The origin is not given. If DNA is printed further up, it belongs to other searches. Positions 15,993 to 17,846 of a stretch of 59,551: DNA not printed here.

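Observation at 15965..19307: Lidless Hsp70 inside a four-gene membrane-protein cassette at the distal end of the late operon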

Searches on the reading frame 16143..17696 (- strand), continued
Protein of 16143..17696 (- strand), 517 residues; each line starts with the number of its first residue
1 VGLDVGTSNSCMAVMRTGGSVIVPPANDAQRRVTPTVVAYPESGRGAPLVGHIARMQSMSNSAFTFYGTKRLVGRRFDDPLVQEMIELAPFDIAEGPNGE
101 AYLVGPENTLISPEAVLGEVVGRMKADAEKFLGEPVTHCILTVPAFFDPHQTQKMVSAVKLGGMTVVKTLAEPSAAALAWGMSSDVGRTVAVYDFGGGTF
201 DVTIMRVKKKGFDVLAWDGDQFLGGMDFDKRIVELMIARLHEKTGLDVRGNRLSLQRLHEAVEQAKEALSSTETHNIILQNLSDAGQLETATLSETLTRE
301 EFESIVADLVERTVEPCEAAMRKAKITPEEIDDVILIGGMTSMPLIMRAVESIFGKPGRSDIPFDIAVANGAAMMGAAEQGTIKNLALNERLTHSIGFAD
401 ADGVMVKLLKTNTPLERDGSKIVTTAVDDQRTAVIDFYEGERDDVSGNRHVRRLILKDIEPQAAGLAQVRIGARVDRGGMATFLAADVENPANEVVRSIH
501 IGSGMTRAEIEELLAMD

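Call 81: fold_search(model_id=the predicted structure, library=viral)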
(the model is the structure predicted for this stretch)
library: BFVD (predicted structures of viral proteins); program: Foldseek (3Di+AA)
matches with E <= 10: 1246; with E <= 0.001: 56
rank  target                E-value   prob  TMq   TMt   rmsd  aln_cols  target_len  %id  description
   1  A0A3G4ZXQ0            2.7e-53  1.00  0.75  0.45   8.7       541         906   29  Hsp70 protein [Faunusvirus sp.]
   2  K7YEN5                3.5e-52  1.00  0.73  0.63   6.9       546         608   29  Heat shock protein 70-like protein [Megavirus courdo11]
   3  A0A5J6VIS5            1.7e-47  1.00  0.72  0.51   6.6       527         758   26  Hsp70 protein [Megaviridae environmental sample]
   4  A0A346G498            1.9e-44  1.00  0.70  0.67  10.3       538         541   21  (no name in the UniProt tables at hand)
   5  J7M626                1.6e-34  1.00  0.67  0.59   5.9       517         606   22  Heat shock protein 70 homolog [Blueberry virus A]
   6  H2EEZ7                2.9e-34  1.00  0.62  0.80   4.4       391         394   27  Putative heat shock 70 kDa protein [Moumouvirus sp. 'Monve']
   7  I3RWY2                3.4e-34  1.00  0.72  0.63   5.8       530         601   21  p65 protein [Citrus tristeza virus]
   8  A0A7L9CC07            4.3e-34  1.00  0.69  0.62   5.4       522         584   20  HSP70h [Olivavirus actinidiae]
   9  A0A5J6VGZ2            1.6e-33  1.00  0.69  0.60   6.0       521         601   21  Hsp70 protein [Megaviridae environmental sample]
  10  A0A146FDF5            2.8e-32  1.00  0.62  0.59   7.5       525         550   20  Heat shock protein 70 homolog [Grapevine leafroll-associated virus 13]
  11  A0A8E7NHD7            2.9e-32  1.00  0.69  0.66   5.4       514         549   17  (no name in the UniProt tables at hand)
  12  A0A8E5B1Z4            4.3e-30  1.00  0.69  0.64   8.7       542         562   18  (no name in the UniProt tables at hand)
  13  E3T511                5.0e-28  1.00  0.59  0.47   6.7       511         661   17  Putative DnaK/Hsp70 [Cafeteria roenbergensis virus (strain BV-PW1)]
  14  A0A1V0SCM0            5.3e-28  1.00  0.51  0.39   6.5       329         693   29  Hsp70 protein [Indivirus ILV1]
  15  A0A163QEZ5            2.1e-25  1.00  0.52  0.69   7.0       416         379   22  Heat shock protein 70-like protein (Fragment) [Grapevine leafroll-associated virus 3]
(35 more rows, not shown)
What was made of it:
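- Closest known: Closterovirus quintuple gene block. Same: Hsp70h proteins are among the best viral structural matches (E~1e-34, TM 0.67-0.72, call 81).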

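Call 83: fold_search(model_id=the predicted structure, library=pdb)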
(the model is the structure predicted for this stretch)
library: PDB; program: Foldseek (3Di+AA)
matches with E <= 10: 1509; with E <= 0.001: 509
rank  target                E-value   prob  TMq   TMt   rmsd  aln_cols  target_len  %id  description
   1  7krv_B                1.2e-62  1.00  0.78  0.75   8.8       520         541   36  Stimulating state of disulfide-bridged Hsp70 DnaK (released 2021-09-15)
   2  7krv_A                2.5e-62  1.00  0.78  0.75   8.7       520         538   36  Stimulating state of disulfide-bridged Hsp70 DnaK (released 2021-09-15)
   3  7kru_B                2.9e-62  1.00  0.78  0.74   8.8       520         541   36  Stimulating state of a truncated Hsp70 DnaK fused with a substrate peptide (released 2021-09-15)
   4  7kru_A                5.3e-62  1.00  0.78  0.75   8.7       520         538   36  Stimulating state of a truncated Hsp70 DnaK fused with a substrate peptide (released 2021-09-15)
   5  7kzu                  1.2e-61  1.00  0.77  0.75   5.9       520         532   36  Quasi-intermediate state (Q) of a truncated Hsp70 DnaK fused with a substrate peptide (released 2021-05-12)
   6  7krt_A                4.1e-61  1.00  0.75  0.65   6.6       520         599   36  Restraining state of a truncated Hsp70 DnaK (released 2021-09-15)
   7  7kzi_A                7.9e-61  1.00  0.74  0.64  10.5       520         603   36  Intermediate state (QQQ) of near full-length DnaK alternatively fused with a substrate peptide (released 2021-05-12)
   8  5nro_A                2.5e-60  1.00  0.75  0.65   6.5       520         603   36  Structure of full-length DnaK with bound J-domain (released 2018-01-17)
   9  4b9q_C                5.1e-60  1.00  0.74  0.65   6.6       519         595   36  Open conformation of ATP-bound Hsp70 homolog DnaK (released 2012-11-14)
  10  7ko2_B                5.4e-60  1.00  0.75  0.65   6.6       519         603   36  Restraining state of near full-length Hsp70 DnaK (released 2021-09-15)
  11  7ko2_D                9.2e-60  1.00  0.75  0.65   6.6       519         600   36  Restraining state of near full-length Hsp70 DnaK (released 2021-09-15)
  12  4b9q_A                9.2e-60  1.00  0.76  0.66   6.5       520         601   36  Open conformation of ATP-bound Hsp70 homolog DnaK (released 2012-11-14)
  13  9bls_A                2.5e-59  1.00  0.57  0.51  23.2       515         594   36  Structure of the human mitochondrial Hsp70 (mortalin; R126W mutant) bound to nucleotide exchange factor GrpEL1 (WT) (released 2025-01-15)
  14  4b9q_B                4.2e-59  1.00  0.75  0.66   6.4       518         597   35  Open conformation of ATP-bound Hsp70 homolog DnaK (released 2012-11-14)
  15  7a4u                  1.0e-58  1.00  0.63  0.63  18.7       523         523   34  Crystal structure of lid-truncated apo BiP in an oligomeric state (released 2020-12-16)
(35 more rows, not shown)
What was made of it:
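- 16143..17708 (-): Lidless Hsp70 (NBD + linker + SBDβ + helix αA). Annotated GTG start at 17696 (517 aa); probable true start is ATC at 17708 (521 aa). Best PDB matches are truncated DnaK structures at TM 0.78 (call 83).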
